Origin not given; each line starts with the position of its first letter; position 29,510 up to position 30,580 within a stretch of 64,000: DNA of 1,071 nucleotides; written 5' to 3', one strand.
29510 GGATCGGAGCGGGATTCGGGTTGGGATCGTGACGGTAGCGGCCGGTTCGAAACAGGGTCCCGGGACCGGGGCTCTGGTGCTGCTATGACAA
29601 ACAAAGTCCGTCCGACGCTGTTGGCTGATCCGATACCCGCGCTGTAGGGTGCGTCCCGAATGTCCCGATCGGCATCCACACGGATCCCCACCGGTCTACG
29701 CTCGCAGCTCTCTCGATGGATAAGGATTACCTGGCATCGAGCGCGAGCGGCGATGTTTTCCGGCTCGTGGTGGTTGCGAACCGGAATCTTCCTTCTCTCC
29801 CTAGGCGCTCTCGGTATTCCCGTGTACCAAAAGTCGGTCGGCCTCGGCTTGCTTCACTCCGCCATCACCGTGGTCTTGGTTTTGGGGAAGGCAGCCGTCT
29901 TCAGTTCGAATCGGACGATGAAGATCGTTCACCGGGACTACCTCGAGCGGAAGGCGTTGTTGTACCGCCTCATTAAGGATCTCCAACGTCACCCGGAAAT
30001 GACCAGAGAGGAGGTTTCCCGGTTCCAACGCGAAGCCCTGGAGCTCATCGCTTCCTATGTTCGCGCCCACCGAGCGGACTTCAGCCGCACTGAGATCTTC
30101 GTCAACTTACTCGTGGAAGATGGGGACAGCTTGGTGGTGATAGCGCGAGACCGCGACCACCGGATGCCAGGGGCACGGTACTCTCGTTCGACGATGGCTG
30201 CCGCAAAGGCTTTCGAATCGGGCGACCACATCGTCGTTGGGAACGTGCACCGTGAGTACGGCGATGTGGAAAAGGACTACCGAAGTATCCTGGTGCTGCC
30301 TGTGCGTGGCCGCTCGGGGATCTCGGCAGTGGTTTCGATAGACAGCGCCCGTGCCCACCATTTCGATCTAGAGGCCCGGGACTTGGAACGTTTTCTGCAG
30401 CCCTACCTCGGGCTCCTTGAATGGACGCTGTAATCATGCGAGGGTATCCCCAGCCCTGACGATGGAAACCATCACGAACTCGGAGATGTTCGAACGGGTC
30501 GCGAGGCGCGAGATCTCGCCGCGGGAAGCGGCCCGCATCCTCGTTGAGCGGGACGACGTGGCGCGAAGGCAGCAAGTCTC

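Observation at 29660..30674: Lower-GC two-gene islet: 2TM-GAF-like protein plus small membrane protein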

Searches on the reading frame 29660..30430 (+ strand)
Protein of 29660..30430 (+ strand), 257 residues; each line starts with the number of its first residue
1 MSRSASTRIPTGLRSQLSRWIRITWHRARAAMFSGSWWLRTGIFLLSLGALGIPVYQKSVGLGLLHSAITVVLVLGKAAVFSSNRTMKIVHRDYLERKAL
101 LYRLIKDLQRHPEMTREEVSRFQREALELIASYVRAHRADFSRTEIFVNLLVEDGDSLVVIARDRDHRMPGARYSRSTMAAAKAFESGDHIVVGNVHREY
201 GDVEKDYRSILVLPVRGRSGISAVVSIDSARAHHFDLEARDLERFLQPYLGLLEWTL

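Call 7: search_protein_families(library=pfam, proteins=[window:29660-30430:+], max_evalue=1)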
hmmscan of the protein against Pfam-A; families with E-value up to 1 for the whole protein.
window:29660-30430:+ (257 aa): 2 families
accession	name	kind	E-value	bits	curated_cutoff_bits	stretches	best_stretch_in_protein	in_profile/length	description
PF13185.12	GAF_2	-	0.0012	19.5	28.6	1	147-242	23-123/136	GAF domain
PF01590.32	GAF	-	0.021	15.8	22.4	1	125-241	8-120/133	GAF domain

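Call 8: search_protein_families(library=padloc, proteins=[window:29660-30430:+], max_evalue=1)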
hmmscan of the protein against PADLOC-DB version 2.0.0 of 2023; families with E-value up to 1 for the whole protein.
window:29660-30430:+ (257 aa): 1 family
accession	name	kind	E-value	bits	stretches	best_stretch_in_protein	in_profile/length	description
PDLC04064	PD-T4-6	-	0.0059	13.6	1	66-132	16-77/369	-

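Call 9: search_protein_families(library=ncbifam, proteins=[window:29660-30430:+], max_evalue=1)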
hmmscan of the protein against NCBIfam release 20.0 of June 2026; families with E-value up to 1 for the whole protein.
window:29660-30430:+ (257 aa): 2 families
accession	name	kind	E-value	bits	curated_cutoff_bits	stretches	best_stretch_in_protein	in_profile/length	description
NF058583.1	LAXTG_small_WW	exception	0.16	11.6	65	0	36-51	26-41/54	LAXTG motif-containing small protein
TIGR01363.1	strep_his_triad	subfamily_domain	0.17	10.8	33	1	151-191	197-237/348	pneumococcal-type histidine triad protein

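Call 10: find_homologous_proteins(query=window:29660-30430:+)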
Query window:29660-30430:+ (257 aa): 25 proteins with E <= 0.001 among 3261 candidates.
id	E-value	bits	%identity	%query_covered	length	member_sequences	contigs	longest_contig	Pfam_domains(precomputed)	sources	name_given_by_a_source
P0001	1.2e-140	485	99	88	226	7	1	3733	-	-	-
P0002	1.1e-102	361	71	90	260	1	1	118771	-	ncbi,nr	ncbi:MAG: GAF domain-containing protein [Polyangiaceae bacterium]|nr:GAF domain-containing protein [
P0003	1.6e-101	357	64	100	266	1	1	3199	PF13185.13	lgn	-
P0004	3.1e-100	353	64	100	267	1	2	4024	-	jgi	jgi:hypothetical protein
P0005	5.4e-92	326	69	83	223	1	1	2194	-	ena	-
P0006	3.0e-69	251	69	67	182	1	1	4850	-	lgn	-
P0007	1.0e-67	246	52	91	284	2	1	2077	-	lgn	-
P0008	2.2e-65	239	51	91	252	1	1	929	PF13185.13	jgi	jgi:hypothetical protein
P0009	2.3e-64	235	52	90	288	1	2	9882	PF13185.13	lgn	-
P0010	7.9e-63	230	74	56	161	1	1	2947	-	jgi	jgi:hypothetical protein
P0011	4.1e-61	225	48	91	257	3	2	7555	PF13185.13,PF01590.33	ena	-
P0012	1.9e-59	219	53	81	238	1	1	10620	-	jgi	jgi:transcriptional regulator with GAF, ATPase, and Fis domain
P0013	6.4e-55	204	44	97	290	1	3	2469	-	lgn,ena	-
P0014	2.0e-53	199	45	92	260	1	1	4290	-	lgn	-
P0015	3.8e-53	198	44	96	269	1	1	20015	PF13185.13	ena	-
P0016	2.0e-48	183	44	81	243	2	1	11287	-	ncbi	-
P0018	4.6e-48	182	43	95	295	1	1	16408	-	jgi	jgi:hypothetical protein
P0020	1.2e-47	180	54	63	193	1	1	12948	-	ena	-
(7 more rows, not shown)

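Call 12: find_encoding_contigs(protein=P0002, flank=6000, max_places=3)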
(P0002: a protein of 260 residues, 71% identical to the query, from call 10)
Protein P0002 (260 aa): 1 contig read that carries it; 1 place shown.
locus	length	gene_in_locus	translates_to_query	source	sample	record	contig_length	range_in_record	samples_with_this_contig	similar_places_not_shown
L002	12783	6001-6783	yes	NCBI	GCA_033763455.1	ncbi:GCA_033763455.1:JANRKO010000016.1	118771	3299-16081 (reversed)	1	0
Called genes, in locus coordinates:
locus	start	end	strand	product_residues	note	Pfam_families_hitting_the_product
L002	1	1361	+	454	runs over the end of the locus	PF07804:HipA_C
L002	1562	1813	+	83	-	PF02604:PhdYeFM_antitox (weak)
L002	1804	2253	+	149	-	PF01850:PIN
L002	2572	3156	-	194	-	-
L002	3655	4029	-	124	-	-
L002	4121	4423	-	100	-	PF03795:YCII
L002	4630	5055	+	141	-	-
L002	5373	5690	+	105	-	-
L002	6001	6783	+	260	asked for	-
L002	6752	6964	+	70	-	-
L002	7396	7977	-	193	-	PF06042:NTP_transf_6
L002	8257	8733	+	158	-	-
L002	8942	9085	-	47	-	-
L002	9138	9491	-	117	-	-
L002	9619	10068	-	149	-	-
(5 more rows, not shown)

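Call 13: find_encoding_contigs(protein=P0015, flank=6000, max_places=3)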
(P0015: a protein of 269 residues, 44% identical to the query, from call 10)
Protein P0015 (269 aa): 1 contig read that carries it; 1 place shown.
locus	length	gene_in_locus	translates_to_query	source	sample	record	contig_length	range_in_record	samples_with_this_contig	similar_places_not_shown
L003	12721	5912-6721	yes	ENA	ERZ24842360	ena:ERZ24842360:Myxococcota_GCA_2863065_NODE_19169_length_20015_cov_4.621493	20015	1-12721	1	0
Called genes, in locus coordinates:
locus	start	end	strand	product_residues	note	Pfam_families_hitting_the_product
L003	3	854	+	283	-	?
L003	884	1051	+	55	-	-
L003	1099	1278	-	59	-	-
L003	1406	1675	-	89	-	-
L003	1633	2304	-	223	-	-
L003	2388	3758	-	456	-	PF02498:Bro-N (faint)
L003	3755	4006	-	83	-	-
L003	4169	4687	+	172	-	PF01381:HTH_3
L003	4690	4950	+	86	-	-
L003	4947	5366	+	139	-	-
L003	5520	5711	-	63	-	-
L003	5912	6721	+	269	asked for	PF13185:GAF_2 (weak)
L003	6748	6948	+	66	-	-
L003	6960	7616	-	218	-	-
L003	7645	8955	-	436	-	-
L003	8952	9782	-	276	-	-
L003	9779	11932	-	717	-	PF10145:PhageMin_Tail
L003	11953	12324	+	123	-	-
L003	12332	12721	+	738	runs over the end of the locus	-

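Call 14: find_encoding_contigs(protein=P0018, flank=6000, max_places=3)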
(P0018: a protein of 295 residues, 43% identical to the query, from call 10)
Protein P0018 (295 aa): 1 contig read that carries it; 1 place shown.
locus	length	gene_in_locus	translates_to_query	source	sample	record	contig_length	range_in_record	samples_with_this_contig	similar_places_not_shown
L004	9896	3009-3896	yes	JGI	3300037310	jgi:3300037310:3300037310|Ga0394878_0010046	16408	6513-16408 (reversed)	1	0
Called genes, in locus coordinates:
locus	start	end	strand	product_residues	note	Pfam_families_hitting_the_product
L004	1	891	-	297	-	?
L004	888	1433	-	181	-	PF00085:Thioredoxin (weak)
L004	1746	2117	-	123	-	PF12487:DUF3703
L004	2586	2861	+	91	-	-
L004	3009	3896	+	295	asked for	-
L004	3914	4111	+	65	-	-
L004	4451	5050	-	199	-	PF01381:HTH_3 (faint)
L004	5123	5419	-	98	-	-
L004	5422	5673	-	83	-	-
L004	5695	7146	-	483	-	-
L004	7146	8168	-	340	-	-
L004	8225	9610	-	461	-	PF00069:Pkinase, PF07714:PK_Tyr_Ser-Thr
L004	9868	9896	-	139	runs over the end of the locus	-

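Call 19: find_encoding_contigs(protein=P0012, flank=6000, max_places=2)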
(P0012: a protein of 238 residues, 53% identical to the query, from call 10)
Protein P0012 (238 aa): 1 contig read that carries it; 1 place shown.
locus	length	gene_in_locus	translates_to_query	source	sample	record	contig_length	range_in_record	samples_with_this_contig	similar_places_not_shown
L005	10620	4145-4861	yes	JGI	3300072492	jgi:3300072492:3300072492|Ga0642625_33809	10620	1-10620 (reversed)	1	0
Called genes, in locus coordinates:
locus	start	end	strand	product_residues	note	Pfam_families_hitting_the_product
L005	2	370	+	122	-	?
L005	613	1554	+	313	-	PF13479:AAA_24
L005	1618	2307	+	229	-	-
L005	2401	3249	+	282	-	-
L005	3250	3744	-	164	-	-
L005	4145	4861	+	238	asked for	-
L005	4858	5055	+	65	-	-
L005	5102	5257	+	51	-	-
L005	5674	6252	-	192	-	-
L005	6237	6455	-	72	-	-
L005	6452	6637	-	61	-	-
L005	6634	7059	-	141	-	-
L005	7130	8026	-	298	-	-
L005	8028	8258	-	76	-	-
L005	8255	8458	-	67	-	-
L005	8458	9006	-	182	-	-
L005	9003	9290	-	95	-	-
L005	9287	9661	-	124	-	-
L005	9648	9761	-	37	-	-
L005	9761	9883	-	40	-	-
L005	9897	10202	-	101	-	-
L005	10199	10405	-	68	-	-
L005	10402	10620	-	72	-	?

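Call 20: find_encoding_contigs(protein=P0016, flank=6000, max_places=2)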
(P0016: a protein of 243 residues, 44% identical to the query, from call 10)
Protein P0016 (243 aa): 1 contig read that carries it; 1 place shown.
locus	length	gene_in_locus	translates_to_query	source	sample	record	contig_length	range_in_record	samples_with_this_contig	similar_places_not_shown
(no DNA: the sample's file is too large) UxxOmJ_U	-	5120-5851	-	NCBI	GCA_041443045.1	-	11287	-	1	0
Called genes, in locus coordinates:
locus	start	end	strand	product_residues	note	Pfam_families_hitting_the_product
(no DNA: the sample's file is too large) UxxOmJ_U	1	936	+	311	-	?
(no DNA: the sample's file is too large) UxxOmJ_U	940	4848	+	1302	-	PF02384:N6_Mtase (weak), PF20473:MmeI_Mtase (weak), PF07669:Eco57I, PF20473:MmeI_Mtase, PF20466:MmeI_TRD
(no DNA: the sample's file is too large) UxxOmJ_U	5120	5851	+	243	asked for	-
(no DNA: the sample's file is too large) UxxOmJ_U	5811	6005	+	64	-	-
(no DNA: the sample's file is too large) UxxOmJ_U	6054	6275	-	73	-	-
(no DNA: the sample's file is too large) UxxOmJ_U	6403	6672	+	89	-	-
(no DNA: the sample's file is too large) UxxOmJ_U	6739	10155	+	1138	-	PF00271:Helicase_C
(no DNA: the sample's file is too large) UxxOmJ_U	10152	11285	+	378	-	?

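Call 21: find_encoding_contigs(protein=P0020, flank=6000, max_places=2)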
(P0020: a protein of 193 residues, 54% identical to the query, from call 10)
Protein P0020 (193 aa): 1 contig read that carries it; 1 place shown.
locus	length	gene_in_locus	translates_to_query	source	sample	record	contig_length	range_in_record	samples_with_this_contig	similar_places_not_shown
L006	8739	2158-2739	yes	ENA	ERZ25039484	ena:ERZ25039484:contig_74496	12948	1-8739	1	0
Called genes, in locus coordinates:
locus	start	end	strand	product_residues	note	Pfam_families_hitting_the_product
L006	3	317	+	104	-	?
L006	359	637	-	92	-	-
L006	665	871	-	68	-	-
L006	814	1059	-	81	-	-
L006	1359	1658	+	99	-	-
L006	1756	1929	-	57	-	-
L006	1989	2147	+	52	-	-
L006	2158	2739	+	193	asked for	-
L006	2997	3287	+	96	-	-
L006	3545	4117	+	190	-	-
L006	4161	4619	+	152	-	-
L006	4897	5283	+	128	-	-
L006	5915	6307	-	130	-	-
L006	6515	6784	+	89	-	-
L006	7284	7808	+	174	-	-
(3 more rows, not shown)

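Call 22: find_encoding_contigs(protein=P0009, flank=6000, max_places=2)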
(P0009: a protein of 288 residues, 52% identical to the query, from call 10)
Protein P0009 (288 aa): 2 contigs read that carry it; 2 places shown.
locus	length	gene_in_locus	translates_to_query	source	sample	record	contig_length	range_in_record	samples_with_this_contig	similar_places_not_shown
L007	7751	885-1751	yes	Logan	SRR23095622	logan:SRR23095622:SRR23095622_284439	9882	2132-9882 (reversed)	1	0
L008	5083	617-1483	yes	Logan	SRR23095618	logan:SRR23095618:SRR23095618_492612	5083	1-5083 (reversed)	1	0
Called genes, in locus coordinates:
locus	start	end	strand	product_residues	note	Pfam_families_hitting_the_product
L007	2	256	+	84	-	?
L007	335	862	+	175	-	-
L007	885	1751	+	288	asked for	PF13185:GAF_2 (weak)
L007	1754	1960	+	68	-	-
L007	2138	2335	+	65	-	-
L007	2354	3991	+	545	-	-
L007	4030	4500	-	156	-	-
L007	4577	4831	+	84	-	-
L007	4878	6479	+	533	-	PF27114:Phage_tail_beta (weak), PF12708:Pect-lyase_RHGA_epim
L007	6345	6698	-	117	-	-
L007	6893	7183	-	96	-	-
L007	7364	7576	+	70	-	-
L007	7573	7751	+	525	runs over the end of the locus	-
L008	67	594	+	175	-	-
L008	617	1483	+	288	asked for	PF13185:GAF_2 (weak)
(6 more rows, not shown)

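Call 27: search_solved_structures(query=A1, max_evalue=10, show_alignments=2)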
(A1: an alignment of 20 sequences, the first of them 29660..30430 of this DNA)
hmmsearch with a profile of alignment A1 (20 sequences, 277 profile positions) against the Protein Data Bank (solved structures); distinct sequences matched with E-value up to 10: 31.
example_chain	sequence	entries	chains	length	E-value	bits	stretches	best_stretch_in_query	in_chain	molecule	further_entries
3ksg_A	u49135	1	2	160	0.0022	20.4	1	181-242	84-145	Putative uncharacterized protein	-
3ksf_A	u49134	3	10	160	0.0023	20.4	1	181-242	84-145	Putative uncharacterized protein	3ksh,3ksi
3o5y_A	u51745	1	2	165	0.008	18.6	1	174-235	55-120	Sensor protein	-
3mmh_A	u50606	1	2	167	0.046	16.1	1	180-239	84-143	Methionine-R-sulfoxide reductase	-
8dgd_A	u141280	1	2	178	0.083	15.3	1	180-241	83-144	GAF domain-containing protein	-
7dou_4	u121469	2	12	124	0.2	14.1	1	192-224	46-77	Cement protein gp16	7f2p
6dun_A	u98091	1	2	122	0.2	14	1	102-135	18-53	Peptidyl-prolyl cis-trans isomerase NIMA-interacting 1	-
9inn_A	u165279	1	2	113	0.21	14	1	103-135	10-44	Peptidyl-prolyl cis-trans isomerase NIMA-interacting 1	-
3i6c_A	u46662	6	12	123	0.21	14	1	102-135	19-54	Peptidyl-prolyl cis-trans isomerase NIMA-interacting 1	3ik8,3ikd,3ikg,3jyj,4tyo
7c4i_A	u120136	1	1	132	0.21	13.9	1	233-266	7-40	Peregrin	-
9ino_A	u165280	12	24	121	0.22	13.9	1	102-135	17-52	Peptidyl-prolyl cis-trans isomerase NIMA-interacting 1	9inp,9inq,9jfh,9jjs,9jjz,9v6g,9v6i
3kac_A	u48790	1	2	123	0.22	13.9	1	102-135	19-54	Peptidyl-prolyl cis-trans isomerase NIMA-interacting 1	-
1vhm_A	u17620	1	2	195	0.23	13.8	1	180-238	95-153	Protein yebR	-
3e0y_A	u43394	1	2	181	0.24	13.8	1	198-238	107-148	Conserved domain protein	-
3rfb_A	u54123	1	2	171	0.29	13.5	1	183-248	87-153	Putative uncharacterized protein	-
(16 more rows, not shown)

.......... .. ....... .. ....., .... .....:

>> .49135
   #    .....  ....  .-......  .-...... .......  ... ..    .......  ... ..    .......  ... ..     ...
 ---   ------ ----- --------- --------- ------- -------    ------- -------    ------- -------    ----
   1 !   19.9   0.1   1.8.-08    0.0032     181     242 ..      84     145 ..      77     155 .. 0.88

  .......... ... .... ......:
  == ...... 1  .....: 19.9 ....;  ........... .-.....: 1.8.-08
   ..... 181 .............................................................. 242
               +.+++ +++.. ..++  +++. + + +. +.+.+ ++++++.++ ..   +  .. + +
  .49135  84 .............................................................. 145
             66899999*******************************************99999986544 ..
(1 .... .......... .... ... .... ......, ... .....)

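Call 31: predict_structure(alignment_id=A1)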
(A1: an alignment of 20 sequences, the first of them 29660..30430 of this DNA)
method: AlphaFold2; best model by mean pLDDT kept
length: 257 residues; sequences in the alignment: 20
mean_pLDDT: 82.3   pTM: 0.71
mean pLDDT of the five models: 82.3, 81.5, 79.6, 79.5, 78.9
residues with pLDDT >= 90: 91; 70-90: 135; 50-70: 18; < 50: 13
segments of 3 or more residues with pLDDT < 50: 1-8, 82-86
pLDDT, mean of each block of 10 residues (from residue 1): 39 74 76 76 84 84 86 74 51 86 93 91 95 86 88 91 79 77 90 87 79 93 94 85 92 93
secondary structure, 60 per line:
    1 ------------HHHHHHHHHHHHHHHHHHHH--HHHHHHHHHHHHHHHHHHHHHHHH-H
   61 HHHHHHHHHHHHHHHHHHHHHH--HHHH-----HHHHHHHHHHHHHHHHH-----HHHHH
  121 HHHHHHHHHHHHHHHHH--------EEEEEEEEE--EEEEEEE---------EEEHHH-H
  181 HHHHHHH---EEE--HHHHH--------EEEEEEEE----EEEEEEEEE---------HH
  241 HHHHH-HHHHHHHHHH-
elements in order: H13-32 H35-58 H60-82 H85-88 H94-110 H116-137 E146-154 E157-163 E173-175 H180-187 E191-193 H196-200 E209-216 E221-229 H239-245 H247-256

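Call 35: fold_search(model_id=the predicted structure, library=pdb)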
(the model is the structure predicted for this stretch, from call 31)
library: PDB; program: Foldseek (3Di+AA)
matches with E <= 10: 1224; with E <= 0.001: 171
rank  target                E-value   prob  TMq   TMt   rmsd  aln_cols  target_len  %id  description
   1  8dgd_B                8.1e-07  1.00  0.43  0.65   4.9       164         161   18  Crystal Structure of GAF domain-containing protein, from Klebsiella pneumoniae (released 2023-03-01)
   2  3ksf_A                8.5e-07  1.00  0.38  0.61   5.7       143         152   17  structure of fRMsr of Staphylococcus aureus (reduced form) (released 2010-05-26)
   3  8dgd_A                9.6e-07  1.00  0.43  0.63   4.9       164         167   18  Crystal Structure of GAF domain-containing protein, from Klebsiella pneumoniae (released 2023-03-01)
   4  4g3v_A                1.0e-06  1.00  0.45  0.66   4.1       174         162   14  Crystal structure of A. Aeolicus nlh2 gaf domain in an inactive state (released 2013-05-29)
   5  3rfb_B                1.2e-06  1.00  0.39  0.57   5.4       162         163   18  Structure of fRMsr (released 2012-04-11)
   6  1f5m_A                1.4e-06  1.00  0.46  0.63   4.2       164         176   14  STRUCTURE OF THE GAF DOMAIN (released 2000-11-10)
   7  3ci6_B                1.5e-06  1.00  0.42  0.59   4.7       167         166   13  Crystal structure of the GAF domain from Acinetobacter phosphoenolpyruvate-protein phosphotransferase (released 2008-05-13)
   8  5w10_B                2.0e-06  1.00  0.39  0.55   5.7       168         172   16  Lcd1 GAF domain in complex with cAMP ligand (released 2017-06-28)
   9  4mmn_B                2.2e-06  1.00  0.42  0.72   3.3       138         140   16  Structural and biochemical analysis of type II free methionine-R-sulfoxide reductase from Thermoplasma acidophilum (released 2014-08-06)
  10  1f5m_B                2.2e-06  1.00  0.46  0.64   3.9       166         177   14  STRUCTURE OF THE GAF DOMAIN (released 2000-11-10)
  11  5hl6_A                2.5e-06  1.00  0.39  0.60   6.4       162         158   18  Crystal Structure of a Putative GAF sensor protein from Burkholderia vietnamiensis (released 2016-01-27)
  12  5w10_D                2.8e-06  1.00  0.36  0.51   4.9       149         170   16  Lcd1 GAF domain in complex with cAMP ligand (released 2017-06-28)
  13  3ksf_D                3.3e-06  1.00  0.37  0.58   6.0       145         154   15  structure of fRMsr of Staphylococcus aureus (reduced form) (released 2010-05-26)
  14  5w10_A                3.7e-06  1.00  0.40  0.55   3.9       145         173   17  Lcd1 GAF domain in complex with cAMP ligand (released 2017-06-28)
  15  3mmh_A                3.7e-06  1.00  0.39  0.56   9.6       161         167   18  X-ray structure of free methionine-R-sulfoxide reductase from neisseria meningitidis in complex with its substrate (released 2010-05-19)
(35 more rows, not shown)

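Call 38: search_protein_representatives(alignment_id=A1)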
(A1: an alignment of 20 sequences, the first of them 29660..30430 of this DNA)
Query: 20 sequences, 277 profile positions. Proteins with E-value up to 0.001 (for the whole library): 1042; up to 1e-10: 322; up to 1e-30: 104. The best 150 are listed.
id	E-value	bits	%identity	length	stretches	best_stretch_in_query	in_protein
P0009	2.7e-115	400.7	-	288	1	13-272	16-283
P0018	4.5e-103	360.6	-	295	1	14-267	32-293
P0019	1.2e-100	352.6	-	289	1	13-264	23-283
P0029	1.3e-100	352.6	-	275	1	16-268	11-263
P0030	3.7e-99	347.8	-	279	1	7-269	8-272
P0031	2.4e-95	335.3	-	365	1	15-266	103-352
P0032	9.0e-95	333.4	-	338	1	14-266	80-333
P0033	1.0e-92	326.6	-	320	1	11-266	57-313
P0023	7.3e-92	323.8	-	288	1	13-270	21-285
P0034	3.7e-89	315.0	-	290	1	11-267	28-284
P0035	5.9e-89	314.3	-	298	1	9-273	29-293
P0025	5.8e-88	311.0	-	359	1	12-272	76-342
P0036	7.5e-88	310.7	-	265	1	18-268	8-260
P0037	4.2e-86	305.0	-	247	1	23-264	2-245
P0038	8.7e-86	303.9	-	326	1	11-263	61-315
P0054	7.1e-72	258.3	-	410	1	13-266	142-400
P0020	4.3e-71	255.7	-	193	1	13-186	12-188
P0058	8.9e-70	251.4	-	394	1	14-271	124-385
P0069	6.9e-68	245.2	-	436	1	8-265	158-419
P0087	8.7e-56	205.5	-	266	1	21-259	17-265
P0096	7.2e-45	169.7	-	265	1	11-259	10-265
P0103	1.8e-37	145.4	-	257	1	44-261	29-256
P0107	1.2e-35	139.5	-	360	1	71-264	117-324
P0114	5.0e-33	130.9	-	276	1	16-263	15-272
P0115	5.0e-33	130.8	-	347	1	94-261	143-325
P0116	7.2e-33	130.3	-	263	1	23-265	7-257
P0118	1.3e-32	129.5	-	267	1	18-259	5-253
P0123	1.1e-31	126.4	-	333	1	96-264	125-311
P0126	2.4e-30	122.1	-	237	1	64-259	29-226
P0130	1.1e-28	116.6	-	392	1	94-264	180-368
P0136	1.4e-27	113.0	-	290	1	78-266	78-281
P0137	1.9e-27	112.6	-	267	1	32-263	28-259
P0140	7.1e-25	104.1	-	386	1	91-261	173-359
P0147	4.0e-23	98.4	-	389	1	103-262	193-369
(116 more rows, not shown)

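Call 39: search_protein_families(library=pfam, proteins=[P0031, P0054, P0069, P0058, P0115, P0123, P0130, P0140, P0147, P0107], max_evalue=0.01)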
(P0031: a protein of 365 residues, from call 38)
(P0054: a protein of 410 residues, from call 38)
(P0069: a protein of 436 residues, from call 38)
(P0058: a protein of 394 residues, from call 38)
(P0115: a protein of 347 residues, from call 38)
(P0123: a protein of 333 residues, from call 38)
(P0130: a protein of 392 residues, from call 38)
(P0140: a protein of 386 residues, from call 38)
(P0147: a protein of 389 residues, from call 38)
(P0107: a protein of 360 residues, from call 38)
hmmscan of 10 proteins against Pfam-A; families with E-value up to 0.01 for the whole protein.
P0031 (365 aa): 3 families
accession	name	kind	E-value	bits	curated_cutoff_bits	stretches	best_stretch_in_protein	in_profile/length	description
PF13185.12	GAF_2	-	8.6e-07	29.7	28.6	1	237-340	25-133/136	GAF domain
PF01590.32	GAF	-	0.00013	22.9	22.4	1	265-335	61-126/133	GAF domain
PF13492.12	GAF_3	-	0.0099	16.7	27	0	232-340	20-125/129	GAF domain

P0054 (410 aa): 2 families
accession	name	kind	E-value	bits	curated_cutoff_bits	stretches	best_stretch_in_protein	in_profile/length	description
PF13185.12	GAF_2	-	0.00019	22.1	28.6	1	289-374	32-119/136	GAF domain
PF01590.32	GAF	-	0.007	17.3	22.4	0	297-374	37-117/133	GAF domain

P0069 (436 aa): 1 family
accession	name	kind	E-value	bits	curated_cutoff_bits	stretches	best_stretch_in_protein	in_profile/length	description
PF13185.12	GAF_2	-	0.00099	19.8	28.6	1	325-394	48-119/136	GAF domain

P0058 (394 aa): 1 family
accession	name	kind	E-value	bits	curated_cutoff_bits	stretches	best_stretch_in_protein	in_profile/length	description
PF13185.12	GAF_2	-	0.0047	17.6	28.6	0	276-352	37-117/136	GAF domain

P0115 (347 aa): 1 family
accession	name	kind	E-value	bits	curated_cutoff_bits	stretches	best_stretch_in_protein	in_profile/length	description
PF13185.12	GAF_2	-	3.6e-05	24.4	28.6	1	177-296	6-116/136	GAF domain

P0123 (333 aa): 1 family
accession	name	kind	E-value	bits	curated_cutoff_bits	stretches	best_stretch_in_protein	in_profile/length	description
PF01590.32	GAF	-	4.8e-05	24.3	22.4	1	207-288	44-120/133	GAF domain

P0130 (392 aa): 0 families

P0140 (386 aa): 1 family
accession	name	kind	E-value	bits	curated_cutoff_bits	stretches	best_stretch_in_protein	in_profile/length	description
PF01590.32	GAF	-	0.00013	23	22.4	1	206-327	2-112/133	GAF domain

P0147 (389 aa): 1 family
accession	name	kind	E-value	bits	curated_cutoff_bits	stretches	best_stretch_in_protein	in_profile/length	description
PF13185.12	GAF_2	-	1e-05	26.2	28.6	1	214-337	5-116/136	GAF domain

P0107 (360 aa): 1 family
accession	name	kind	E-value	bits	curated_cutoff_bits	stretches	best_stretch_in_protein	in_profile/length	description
PF01590.32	GAF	-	0.0014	19.6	22.4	1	230-291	54-113/133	GAF domain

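Call 42: find_related_loci(query=A1, collection=viral_contigs, flank=8000)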
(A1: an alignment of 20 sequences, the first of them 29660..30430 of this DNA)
Query A1 (257 aa) in viral_contigs; peptide patterns used: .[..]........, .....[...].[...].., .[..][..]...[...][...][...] (x = any residue, [..] = any of these).
57 stretches matched a pattern, but none encodes a relative of the query by tblastn (E <= 1e-3).

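Call 43: find_related_loci(query=A1, collection=genome_contigs, flank=8000)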
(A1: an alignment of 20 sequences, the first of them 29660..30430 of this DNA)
Query A1 (257 aa) in genome_contigs; peptide patterns used: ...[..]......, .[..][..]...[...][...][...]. (x = any residue, [..] = any of these).
46 stretches matched a pattern; 8 encode a relative of the query (tblastn E <= 1e-3); 8 distinct loci.
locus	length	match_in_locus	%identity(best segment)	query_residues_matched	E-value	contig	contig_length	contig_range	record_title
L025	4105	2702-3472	97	1-257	2e-170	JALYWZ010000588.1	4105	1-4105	MAG: Myxococcota bacterium isolate KUW bin26 SD1474_NODE_1904_length_4105_cov_1.604324, whole genome shotgun sequence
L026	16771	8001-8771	68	1-257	7e-115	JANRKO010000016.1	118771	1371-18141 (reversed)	MAG: Polyangiaceae bacterium isolate bins.307 k141_986681, whole genome shotgun sequence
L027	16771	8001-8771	42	2-257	3e-60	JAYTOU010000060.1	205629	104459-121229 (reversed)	MAG: Myxococcales bacterium isolate GFS_4219 GFS_4219_59, whole genome shotgun sequence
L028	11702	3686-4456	41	2-257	3e-54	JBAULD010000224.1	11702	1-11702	MAG: Polyangiaceae bacterium isolate MFD04780_ilm_asm_bin14 k127_45194, whole genome shotgun sequence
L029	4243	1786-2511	37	11-257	1e-37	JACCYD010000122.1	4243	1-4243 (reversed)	MAG: Deltaproteobacteria bacterium isolate MGR_bin195 SD2897-2912_k127_34044, whole genome shotgun sequence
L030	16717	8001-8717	31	14-257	1e-27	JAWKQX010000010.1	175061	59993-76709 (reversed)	MAG: Kofleriaceae bacterium isolate BC1.218 BC1.218.fa-10, whole genome shotgun sequence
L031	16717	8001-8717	32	14-257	4e-24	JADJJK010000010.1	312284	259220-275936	MAG: Myxococcales bacterium isolate Ejby_18-Q3-R6-50_BATAC.353 tig00003163-10-3117040, whole genome shotgun sequence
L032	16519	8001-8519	37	92-257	3e-23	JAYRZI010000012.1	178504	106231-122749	MAG: Haliangiales bacterium isolate EBPR_s472bin.6 NODE_88_length_178504_cov_7.640677, whole genome shotgun sequence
